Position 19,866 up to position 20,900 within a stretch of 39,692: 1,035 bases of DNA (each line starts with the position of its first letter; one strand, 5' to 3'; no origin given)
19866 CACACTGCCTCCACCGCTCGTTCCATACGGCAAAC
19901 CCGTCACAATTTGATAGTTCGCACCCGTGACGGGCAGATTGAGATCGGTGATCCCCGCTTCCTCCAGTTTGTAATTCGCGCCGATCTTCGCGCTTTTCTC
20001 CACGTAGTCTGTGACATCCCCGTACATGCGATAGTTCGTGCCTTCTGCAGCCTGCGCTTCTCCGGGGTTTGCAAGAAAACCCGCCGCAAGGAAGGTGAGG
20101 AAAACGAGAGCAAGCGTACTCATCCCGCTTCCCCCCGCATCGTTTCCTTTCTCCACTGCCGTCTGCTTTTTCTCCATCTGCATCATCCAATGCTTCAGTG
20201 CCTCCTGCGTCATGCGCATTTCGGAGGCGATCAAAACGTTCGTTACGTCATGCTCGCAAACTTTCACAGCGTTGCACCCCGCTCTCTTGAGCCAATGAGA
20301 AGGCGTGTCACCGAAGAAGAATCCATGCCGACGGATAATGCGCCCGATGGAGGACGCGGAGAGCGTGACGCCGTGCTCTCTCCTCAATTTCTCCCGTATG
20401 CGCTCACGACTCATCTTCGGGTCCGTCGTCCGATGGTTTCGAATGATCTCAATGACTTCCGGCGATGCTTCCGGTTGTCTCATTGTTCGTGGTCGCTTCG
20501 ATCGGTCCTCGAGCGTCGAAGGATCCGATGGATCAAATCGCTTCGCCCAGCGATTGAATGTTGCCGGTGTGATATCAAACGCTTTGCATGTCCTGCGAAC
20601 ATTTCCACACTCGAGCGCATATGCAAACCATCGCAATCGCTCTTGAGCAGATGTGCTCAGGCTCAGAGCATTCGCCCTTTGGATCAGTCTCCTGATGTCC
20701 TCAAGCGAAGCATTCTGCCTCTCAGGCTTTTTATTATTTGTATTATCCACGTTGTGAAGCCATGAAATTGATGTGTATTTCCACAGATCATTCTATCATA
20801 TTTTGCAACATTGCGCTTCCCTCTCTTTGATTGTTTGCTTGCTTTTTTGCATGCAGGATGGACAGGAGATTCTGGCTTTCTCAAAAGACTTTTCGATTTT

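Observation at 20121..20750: IS481-like transposase HTH module reads in frame into a multi-TM surface protein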

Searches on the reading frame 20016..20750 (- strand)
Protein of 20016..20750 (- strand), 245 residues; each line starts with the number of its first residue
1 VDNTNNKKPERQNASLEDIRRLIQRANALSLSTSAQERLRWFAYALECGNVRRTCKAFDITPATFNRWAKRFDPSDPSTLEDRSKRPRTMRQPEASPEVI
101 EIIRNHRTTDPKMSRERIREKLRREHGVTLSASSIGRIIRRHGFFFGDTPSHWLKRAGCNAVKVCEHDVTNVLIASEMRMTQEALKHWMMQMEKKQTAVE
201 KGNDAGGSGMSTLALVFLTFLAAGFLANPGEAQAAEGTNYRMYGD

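Call 15: find_homologous_proteins(query=window:20124-20750:-, max_evalue=0.001)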
Query window:20124-20750:- (209 aa): 2 proteins with E <= 0.001 among 116 candidates.
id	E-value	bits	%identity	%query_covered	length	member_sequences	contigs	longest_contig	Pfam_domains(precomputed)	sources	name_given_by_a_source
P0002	1.7e-40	157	52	67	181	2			PF13518.13,PF13565.13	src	-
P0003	4.9e-38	149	50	70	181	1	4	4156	PF13518.13,PF13565.13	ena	-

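Call 18: find_encoding_contigs(protein=P0003, flank=10000)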
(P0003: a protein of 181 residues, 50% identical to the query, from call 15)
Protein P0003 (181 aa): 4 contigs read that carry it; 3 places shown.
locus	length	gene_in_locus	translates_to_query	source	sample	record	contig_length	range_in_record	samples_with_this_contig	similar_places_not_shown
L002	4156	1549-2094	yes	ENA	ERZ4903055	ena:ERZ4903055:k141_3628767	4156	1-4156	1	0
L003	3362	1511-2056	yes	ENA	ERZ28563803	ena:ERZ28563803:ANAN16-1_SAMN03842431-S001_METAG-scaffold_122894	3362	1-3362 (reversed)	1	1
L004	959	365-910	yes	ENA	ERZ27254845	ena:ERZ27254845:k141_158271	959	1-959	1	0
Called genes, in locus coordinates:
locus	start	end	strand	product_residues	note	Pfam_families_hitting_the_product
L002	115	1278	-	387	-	PF00395:SLH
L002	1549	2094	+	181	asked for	PF13518:HTH_28 (weak), PF13565:HTH_32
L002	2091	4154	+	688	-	?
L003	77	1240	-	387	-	PF00395:SLH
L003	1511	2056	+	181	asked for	PF13518:HTH_28 (weak), PF13565:HTH_32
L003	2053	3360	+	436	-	?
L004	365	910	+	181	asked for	PF13518:HTH_28 (weak), PF13565:HTH_32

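Call 19: find_encoding_contigs(protein=P0002, flank=10000)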
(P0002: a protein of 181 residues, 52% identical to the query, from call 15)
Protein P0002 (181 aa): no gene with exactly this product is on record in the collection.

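Call 26: search_protein_representatives(protein=window:20124-20750:-)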
Query: 209 residues. Proteins with E-value up to 0.001 (for the whole library): 1211; up to 1e-10: 274; up to 1e-30: 32. The best 150 are listed.
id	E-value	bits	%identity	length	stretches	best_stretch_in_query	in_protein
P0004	2.1e-59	217.0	55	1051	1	15-193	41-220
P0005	1.1e-52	195.2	51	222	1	17-194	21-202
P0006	3.3e-49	183.8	50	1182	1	4-186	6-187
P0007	5.2e-43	163.6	53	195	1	17-162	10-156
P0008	7.1e-43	163.1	51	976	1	16-161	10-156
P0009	8.0e-43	162.9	55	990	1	6-160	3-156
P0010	1.5e-39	152.3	52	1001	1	13-157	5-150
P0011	6.1e-38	147.0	64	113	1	49-156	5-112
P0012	1.8e-37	145.5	50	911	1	19-156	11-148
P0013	1.2e-36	142.8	48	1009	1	9-157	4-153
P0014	2.1e-36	142.0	49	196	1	18-156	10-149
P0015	1.3e-35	139.4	49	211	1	21-159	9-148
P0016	2.7e-35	138.4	48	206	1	17-160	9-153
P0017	2.8e-35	138.3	49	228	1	11-158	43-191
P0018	6.9e-35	137.0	49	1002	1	13-158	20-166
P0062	8.2e-28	114.0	42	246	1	18-160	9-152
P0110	3.0e-22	95.8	42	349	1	20-149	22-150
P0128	4.5e-19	85.4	39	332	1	29-156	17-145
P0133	4.6e-18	82.1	41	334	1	26-148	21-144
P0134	5.5e-18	81.9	45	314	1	21-141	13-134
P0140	3.4e-17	79.3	41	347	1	19-140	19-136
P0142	4.8e-17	78.8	34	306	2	28-147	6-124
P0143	6.3e-17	78.4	37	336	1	25-146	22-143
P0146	7.4e-17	78.2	40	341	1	28-145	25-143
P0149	1.3e-16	77.4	37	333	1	28-142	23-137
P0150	1.4e-16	77.3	36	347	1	30-153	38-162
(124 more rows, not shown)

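Call 43: search_protein_families(library=pfam, proteins=[P0128, P0133, P0140, P0143, P0146, P0149, P0150, P0110, P0134, P0142], max_evalue=0.001)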
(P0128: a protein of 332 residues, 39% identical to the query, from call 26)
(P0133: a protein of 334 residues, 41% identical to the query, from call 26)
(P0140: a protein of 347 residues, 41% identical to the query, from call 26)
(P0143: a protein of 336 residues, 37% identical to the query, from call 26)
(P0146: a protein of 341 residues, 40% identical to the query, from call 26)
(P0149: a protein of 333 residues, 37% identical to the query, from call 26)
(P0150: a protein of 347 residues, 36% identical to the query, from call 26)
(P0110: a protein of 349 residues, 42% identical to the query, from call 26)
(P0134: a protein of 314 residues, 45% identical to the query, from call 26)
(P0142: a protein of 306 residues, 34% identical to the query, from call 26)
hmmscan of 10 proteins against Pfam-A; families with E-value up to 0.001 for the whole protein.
P0128 (332 aa): 4 families
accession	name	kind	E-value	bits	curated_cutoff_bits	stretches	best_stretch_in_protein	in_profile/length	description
PF13683.12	rve_3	-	3.4e-14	52.8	26.5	1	243-310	2-67/67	Integrase core domain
PF13565.12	HTH_32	-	3.6e-11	43.9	33.7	1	54-127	2-72/73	Homeodomain-like domain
PF00665.32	rve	-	1.7e-09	38.3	32.6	1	162-234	4-79/102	Integrase core domain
PF13518.12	HTH_28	-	2.3e-07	31.2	25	1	25-77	1-52/52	Helix-turn-helix domain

P0133 (334 aa): 6 families
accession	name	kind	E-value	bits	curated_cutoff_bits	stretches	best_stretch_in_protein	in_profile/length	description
PF13683.12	rve_3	-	1e-14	54.4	26.5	1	258-319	7-67/67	Integrase core domain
PF00665.32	rve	-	2.9e-12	47.2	32.6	1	170-264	2-102/102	Integrase core domain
PF13565.12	HTH_32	-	1.8e-11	44.9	33.7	1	60-135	1-73/73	Homeodomain-like domain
PF13518.12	HTH_28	-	1.2e-10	41.7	25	1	32-83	1-51/52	Helix-turn-helix domain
PF13551.12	HTH_29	-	4.8e-05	23.8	28.1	1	46-89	14-56/64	Winged helix-turn helix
PF13384.12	HTH_23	-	0.00023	21.3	24.6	1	31-76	5-49/50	Homeodomain-like domain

P0140 (347 aa): 5 families
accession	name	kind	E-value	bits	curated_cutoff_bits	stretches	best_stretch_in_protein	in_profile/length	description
PF13683.12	rve_3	-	8.8e-12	45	26.5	1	267-327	8-67/67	Integrase core domain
PF13565.12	HTH_32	-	1.4e-11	45.2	33.7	1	61-135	1-73/73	Homeodomain-like domain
PF13518.12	HTH_28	-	1.6e-08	34.9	25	1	35-84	2-51/52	Helix-turn-helix domain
PF13011.12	LZ_Tnp_IS481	-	0.00017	22.3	22.2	1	49-96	29-76/85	leucine-zipper of insertion element IS481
PF13276.12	HTH_21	-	0.00023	21.8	28.1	1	98-139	8-51/60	HTH-like domain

P0143 (336 aa): 6 families
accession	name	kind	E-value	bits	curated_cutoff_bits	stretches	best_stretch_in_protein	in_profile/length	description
PF13683.12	rve_3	-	1.4e-18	66.8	26.5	1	254-320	2-67/67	Integrase core domain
PF13518.12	HTH_28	-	1.1e-17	64.2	25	1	35-85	2-52/52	Helix-turn-helix domain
PF13565.12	HTH_32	-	5.1e-16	59.4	33.7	1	61-135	1-72/73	Homeodomain-like domain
PF00665.32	rve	-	6.7e-09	36.4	32.6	1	172-265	4-102/102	Integrase core domain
PF13384.12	HTH_23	-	1.8e-08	34.4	24.6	1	51-78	23-50/50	Homeodomain-like domain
PF13551.12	HTH_29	-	5.1e-08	33.3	28.1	1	52-87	19-56/64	Winged helix-turn helix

P0146 (341 aa): 5 families
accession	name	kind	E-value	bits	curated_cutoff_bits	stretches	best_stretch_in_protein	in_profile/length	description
PF13683.12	rve_3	-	4.5e-15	55.6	26.5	1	258-325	2-67/67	Integrase core domain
PF13518.12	HTH_28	-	2.4e-10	40.7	25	1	34-71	1-37/52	Helix-turn-helix domain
PF13565.12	HTH_32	-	3.2e-09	37.7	33.7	1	62-137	1-73/73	Homeodomain-like domain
PF00665.32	rve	-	1.4e-06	28.9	32.6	1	175-269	3-102/102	Integrase core domain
PF13384.12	HTH_23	-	3.1e-05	24.1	24.6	1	32-71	4-43/50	Homeodomain-like domain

P0149 (333 aa): 6 families
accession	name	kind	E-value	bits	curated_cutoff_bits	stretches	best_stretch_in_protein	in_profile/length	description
PF13683.12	rve_3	-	3.7e-14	52.7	26.5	1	252-317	3-67/67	Integrase core domain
PF00665.32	rve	-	7.4e-12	45.9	32.6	1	170-262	5-102/102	Integrase core domain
PF13518.12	HTH_28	-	1.4e-10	41.5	25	1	33-83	2-52/52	Helix-turn-helix domain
PF13565.12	HTH_32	-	2.8e-08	34.6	33.7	1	59-134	1-73/73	Homeodomain-like domain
PF13384.12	HTH_23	-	0.00059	20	24.6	0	50-67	24-41/50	Homeodomain-like domain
PF13551.12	HTH_29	-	0.0009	19.7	28.1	0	50-88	19-56/64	Winged helix-turn helix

P0150 (347 aa): 6 families
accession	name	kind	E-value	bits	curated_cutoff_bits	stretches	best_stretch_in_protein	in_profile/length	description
PF13565.12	HTH_32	-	5.7e-14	52.9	33.7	1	73-148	1-73/73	Homeodomain-like domain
PF13683.12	rve_3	-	8.3e-14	51.5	26.5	1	267-333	2-67/67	Integrase core domain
PF00665.32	rve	-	3.3e-09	37.4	32.6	1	184-276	4-100/102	Integrase core domain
PF13518.12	HTH_28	-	1.1e-07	32.2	25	1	45-96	1-51/52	Helix-turn-helix domain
PF13384.12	HTH_23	-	5.2e-06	26.5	24.6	1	42-81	3-41/50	Homeodomain-like domain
PF13551.12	HTH_29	-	8.3e-05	23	28.1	1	57-102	11-56/64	Winged helix-turn helix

P0110 (349 aa): 7 families
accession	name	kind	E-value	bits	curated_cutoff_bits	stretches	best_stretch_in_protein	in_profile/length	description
PF13683.12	rve_3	-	4.7e-16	58.7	26.5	1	260-322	6-67/67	Integrase core domain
PF00665.32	rve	-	1.4e-11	45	32.6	1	174-265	4-100/102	Integrase core domain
PF13565.12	HTH_32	-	2.1e-11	44.7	33.7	1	66-140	1-73/73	Homeodomain-like domain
PF13518.12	HTH_28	-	2.4e-09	37.5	25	1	39-90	1-52/52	Helix-turn-helix domain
PF13384.12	HTH_23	-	7.2e-06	26.1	24.6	0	56-74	23-41/50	Homeodomain-like domain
PF13551.12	HTH_29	-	0.00012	22.5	28.1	0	47-90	9-51/64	Winged helix-turn helix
PF01498.24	HTH_Tnp_Tc3_2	-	0.00064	20.4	31.5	1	104-165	3-64/72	Transposase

P0134 (314 aa): 6 families
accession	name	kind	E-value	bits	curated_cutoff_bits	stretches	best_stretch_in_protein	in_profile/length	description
PF13565.12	HTH_32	-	1.3e-11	45.3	33.7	1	58-132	3-73/73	Homeodomain-like domain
PF13518.12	HTH_28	-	2e-09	37.8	25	1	28-82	1-52/52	Helix-turn-helix domain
PF13384.12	HTH_23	-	3.6e-06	27.1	24.6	1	26-64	4-41/50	Homeodomain-like domain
PF00665.32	rve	-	0.00046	20.9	32.6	1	169-256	2-93/102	Integrase core domain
PF01527.26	HTH_Tnp_1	-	0.00048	20.7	24.1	1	27-65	10-48/75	Transposase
PF13551.12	HTH_29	-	0.0005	20.6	28.1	1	39-85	12-59/64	Winged helix-turn helix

P0142 (306 aa): 6 families
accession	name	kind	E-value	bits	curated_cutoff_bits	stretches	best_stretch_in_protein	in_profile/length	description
PF13565.12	HTH_32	-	1.5e-14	54.7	33.7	1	42-115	1-72/73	Homeodomain-like domain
PF00665.32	rve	-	1.1e-11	45.3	32.6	1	145-241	2-102/102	Integrase core domain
PF13683.12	rve_3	-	7.1e-11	42.1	26.5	1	230-296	2-67/67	Integrase core domain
PF13518.12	HTH_28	-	4.8e-09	36.6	25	1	16-66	2-52/52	Helix-turn-helix domain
PF13276.12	HTH_21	-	1.6e-05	25.5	28.1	1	77-129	7-60/60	HTH-like domain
PF01498.24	HTH_Tnp_Tc3_2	-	0.00092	19.9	31.5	1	79-132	3-54/72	Transposase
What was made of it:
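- Distant homologs at E~1e-17 are complete IS481-type transposases with HTH_28+HTH_32+rve+rve_3 (calls 26, 43).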

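Call 57: predict_structure(alignment_id=A4)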
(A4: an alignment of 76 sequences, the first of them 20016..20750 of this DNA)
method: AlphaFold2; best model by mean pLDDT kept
length: 245 residues; sequences in the alignment: 76
mean_pLDDT: 81.3   pTM: 0.50
mean pLDDT of the five models: 81.3, 79.9, 79.3, 77.1, 76.5
residues with pLDDT >= 90: 129; 70-90: 42; 50-70: 55; < 50: 19
segments of 3 or more residues with pLDDT < 50: 231-245
pLDDT, mean of each block of 10 residues (from residue 1): 61 90 98 97 97 98 96 95 70 86 98 98 98 96 94 90 74 62 80 74 52 70 59 42 41
secondary structure, 60 per line:
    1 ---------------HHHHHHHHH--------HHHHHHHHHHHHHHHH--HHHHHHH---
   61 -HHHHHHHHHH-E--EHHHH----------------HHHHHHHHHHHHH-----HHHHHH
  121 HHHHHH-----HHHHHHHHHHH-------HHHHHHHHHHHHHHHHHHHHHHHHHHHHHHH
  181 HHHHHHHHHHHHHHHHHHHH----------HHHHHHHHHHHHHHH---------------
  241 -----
elements in order: H16-24 H33-48 H51-57 H62-71 H77-80 H97-109 H115-126 H132-142 H150-200 H211-225
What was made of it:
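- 20280..20750 (-): Module A: cytoplasmic IS481-transposase-derived bipartite (paired-like) HTH, aa 1-157, net charge +14. AF2 pLDDT above 90 for aa 11-160 (call 57).
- On Paired-like bipartite HTH fold: The AF2 model is confident (call 57).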

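Call 60: fold_search(model_id=the predicted structure, library=pdb)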
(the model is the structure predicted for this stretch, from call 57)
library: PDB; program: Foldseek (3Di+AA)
matches with E <= 10: 145; with E <= 0.001: 0
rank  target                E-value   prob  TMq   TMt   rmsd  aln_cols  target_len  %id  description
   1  1k78_A                1.5e-01  0.95  0.20  0.38   8.9       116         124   20  Pax5(1-149)+Ets-1(331-440)+DNA (released 2002-01-04)
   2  6pax_A                1.7e-01  0.89  0.19  0.34  10.1       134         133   18  CRYSTAL STRUCTURE OF THE HUMAN PAX-6 PAIRED DOMAIN-DNA COMPLEX REVEALS A GENERAL MODEL FOR PAX PROTEIN-DNA INTERACTION (released 1999-07-13)
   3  1k78_I                1.9e-01  1.00  0.18  0.72   1.9        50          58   38  Pax5(1-149)+Ets-1(331-440)+DNA (released 2002-01-04)
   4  2k27_MODEL_1_A        2.2e-01  0.66  0.16  0.24  16.8        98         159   28  Solution structure of Human Pax8 Paired Box Domain (released 2008-09-30)
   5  7vwv_A                7.5e-01  0.98  0.16  0.49   1.9        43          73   21  The crystal structure of African swine fever virus I73R (released 2022-11-16)
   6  8oj3_P                7.9e-01  0.54  0.18  0.28  22.6       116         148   21  Crystal structure of the Candida albicans 80S ribosome in complex with geneticin G418 (rotated state) (released 2024-10-09)
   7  8rdu_R                7.9e-01  0.51  0.22  0.12  10.9       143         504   15  Conformational Landscape of the Type V-K CRISPR-associated TransposonIntegration Assembly CAST V-K composite map (released 2024-06-19)
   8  9h3g_Da               1.1e+00  0.33  0.17  0.26  24.3       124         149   24  Structure of the Arabidopsis thaliana 80S ribosome in complex with P- and E-site tRNAs and mRNA (released 2026-02-04)
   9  5jxd                  1.1e+00  0.04  0.11  0.12  25.6       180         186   13  Crystal structure of murine Tnfaip8 C165S mutant (released 2017-06-28)
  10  7viv_A                1.2e+00  0.96  0.16  0.49   1.9        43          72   21  Crystal structure of the I73R from African Swine Fever Virus (released 2022-09-07)
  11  8r6f_N                1.4e+00  0.35  0.17  0.29  23.3       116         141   17  CryoEM structure of wheat 40S ribosomal subunit, body domain (released 2023-12-27)
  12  5xyi_N                1.5e+00  0.35  0.18  0.28  22.7       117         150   18  Small subunit of Trichomonas vaginalis ribosome (released 2017-08-30)
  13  7zhg_Q                1.5e+00  0.35  0.18  0.28  21.4       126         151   15  High-resolution cryo-EM structure of Pyrococcus abyssi 30S ribosomal subunit bound to mRNA and initiator tRNA anticodo (released 2022-06-29)
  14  7pzy_O                1.6e+00  0.33  0.17  0.27  22.9       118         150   21  Structure of the vacant Candida albicans 80S ribosome (released 2022-05-18)
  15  4bts_AO               1.6e+00  0.33  0.17  0.27  24.3       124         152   11  THE CRYSTAL STRUCTURE OF THE EUKARYOTIC 40S RIBOSOMAL SUBUNIT IN COMPLEX WITH EIF1 AND EIF1A (released 2013-07-17)
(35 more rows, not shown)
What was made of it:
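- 20280..20750 (-): Foldseek top hits are Pax paired domains (call 60).
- On Paired-like bipartite HTH fold: Top Foldseek hits are Pax5/Pax6 paired domains at probability 0.89-1.0, but E is 0.15-0.2 and TM-scores are low because the subdomains are oriented differently (call 60).
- The fold is all-helical with pLDDT above 90, and the best structural matches are Pax paired domains (calls 57, 60).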

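Call 69: find_encoding_contigs(protein=P0062, flank=6000, max_places=2)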
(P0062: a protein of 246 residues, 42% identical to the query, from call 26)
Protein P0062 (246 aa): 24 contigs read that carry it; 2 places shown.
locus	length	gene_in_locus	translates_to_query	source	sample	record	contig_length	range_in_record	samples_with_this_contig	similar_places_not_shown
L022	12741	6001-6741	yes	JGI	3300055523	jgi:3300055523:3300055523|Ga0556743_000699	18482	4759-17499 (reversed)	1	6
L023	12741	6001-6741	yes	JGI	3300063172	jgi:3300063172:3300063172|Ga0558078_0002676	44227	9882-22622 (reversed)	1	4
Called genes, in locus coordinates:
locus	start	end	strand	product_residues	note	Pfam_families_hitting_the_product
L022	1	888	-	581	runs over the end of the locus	PF13431:TPR_17 (faint), PF07719:TPR_2 (faint), PF13414:TPR_11 (faint), PF13424:TPR_12 (faint), PF13428:TPR_14 (faint), PF13432:TPR_16 (faint), PF14559:TPR_19 (faint), PF24575:TPR_Slam (faint), +3 more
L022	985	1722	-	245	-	-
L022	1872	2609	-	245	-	-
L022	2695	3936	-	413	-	-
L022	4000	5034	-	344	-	-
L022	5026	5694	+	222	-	-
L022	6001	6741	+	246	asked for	PF13384:HTH_23, PF13565:HTH_32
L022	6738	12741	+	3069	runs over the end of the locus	PF13385:Laminin_G_3, PF01839:FG-GAP (weak), PF13517:FG-GAP_3, PF01839:FG-GAP (weak), PF13517:FG-GAP_3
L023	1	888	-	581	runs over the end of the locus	PF13431:TPR_17 (faint), PF07719:TPR_2 (faint), PF13414:TPR_11 (faint), PF13424:TPR_12 (faint), PF13428:TPR_14 (faint), PF13432:TPR_16 (faint), PF14559:TPR_19 (faint), PF24575:TPR_Slam (faint), +3 more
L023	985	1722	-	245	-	-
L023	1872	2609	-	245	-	-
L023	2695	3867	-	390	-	-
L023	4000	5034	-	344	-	-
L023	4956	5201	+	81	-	-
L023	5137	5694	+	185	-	-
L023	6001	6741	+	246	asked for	PF13384:HTH_23, PF13565:HTH_32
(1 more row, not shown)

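Call 80: find_related_loci(query=window:20016-20750:-, collection=metagenome_contigs, flank=4000)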
Query window:20016-20750:- (245 aa) in metagenome_contigs; peptide patterns used: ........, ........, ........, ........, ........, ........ (x = any residue, [..] = any of these).
78 stretches matched a pattern; 2 encode a relative of the query (tblastn E <= 1e-3); 2 distinct loci.
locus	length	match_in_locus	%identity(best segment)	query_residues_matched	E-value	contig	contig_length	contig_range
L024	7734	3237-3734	40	3-167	1e-38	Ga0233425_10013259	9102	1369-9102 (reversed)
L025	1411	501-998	40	3-167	2e-39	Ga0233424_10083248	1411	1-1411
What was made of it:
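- Tried and rejected: Metagenome scan for close relatives of aa 1-245 (call 80).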

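Call 90: search_dna_similar(query=P0143, collection=plasmids, mode=protein, max_rows=10)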
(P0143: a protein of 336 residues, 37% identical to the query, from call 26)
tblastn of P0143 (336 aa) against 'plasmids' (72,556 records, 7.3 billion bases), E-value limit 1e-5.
The search stops at 5000 records and this limit was reached: more records match than are counted here, and every count below describes the 5000 best-scoring records only.
Records with a match: at least 5000; places in all: 6829; records where one place covers at least 80% of the query: 2296.
Best place of each record, by identity: <60% 5000.
By first word of the organism name: Klebsiella 2523; Escherichia 841; Salmonella 286; Enterobacter 239; Bacillus 128; Citrobacter 105; Ralstonia 99; Lactococcus 98; Yersinia 76; Raoultella 56; and 112 more.
By predicted mobility (MOB-suite, as given by PLSDB): conjugative 3116; non-mobilizable 1113; mobilizable 771.
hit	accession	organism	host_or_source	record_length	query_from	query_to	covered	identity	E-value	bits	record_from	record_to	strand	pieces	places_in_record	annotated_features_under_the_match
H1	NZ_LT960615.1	Hartmannibacter diazotrophicus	-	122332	27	320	88%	30.2%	6e-25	112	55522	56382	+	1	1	IS481 family transposase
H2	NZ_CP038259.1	Acinetobacter baumannii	Homo sapiens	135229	16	320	91%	28.7%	5e-24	110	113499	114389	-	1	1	IS481 family transposase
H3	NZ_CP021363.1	Acidovorax carolinensis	-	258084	33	320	86%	29.9%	8e-13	77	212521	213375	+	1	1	IS481 family transposase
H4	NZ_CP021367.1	Acidovorax carolinensis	-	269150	33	320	86%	29.9%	8e-13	77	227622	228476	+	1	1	IS481 family transposase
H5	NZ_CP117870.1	Arthrobacter agilis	cell culture,Middle part of the water ...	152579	51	334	85%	30.3%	9e-25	112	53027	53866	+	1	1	IS481 family transposase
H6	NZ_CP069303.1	Shinella sp. PSBB067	monoisolate,Minnesota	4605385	21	320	89%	28.4%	2e-24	111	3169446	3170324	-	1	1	none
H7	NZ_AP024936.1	Thermus thermophilus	-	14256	55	328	82%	31.0%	4e-18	93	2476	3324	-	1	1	integrase core domain-containing protein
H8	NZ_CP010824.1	Thermus aquaticus Y51MC23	-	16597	55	328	82%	31.0%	4e-18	93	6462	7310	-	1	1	integrase core domain-containing protein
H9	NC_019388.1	Thermus oshimai JL-2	-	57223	55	328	82%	31.0%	4e-18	93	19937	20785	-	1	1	integrase core domain-containing protein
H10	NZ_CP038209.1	Piscirickettsia salmonis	Salmo salar,ISOLATE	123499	26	320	88%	28.7%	5e-20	98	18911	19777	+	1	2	IS481 family transposase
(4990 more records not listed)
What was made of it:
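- Tried and rejected: The plasmid search (call 90) found only ~30%-identical IS481 transposases.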
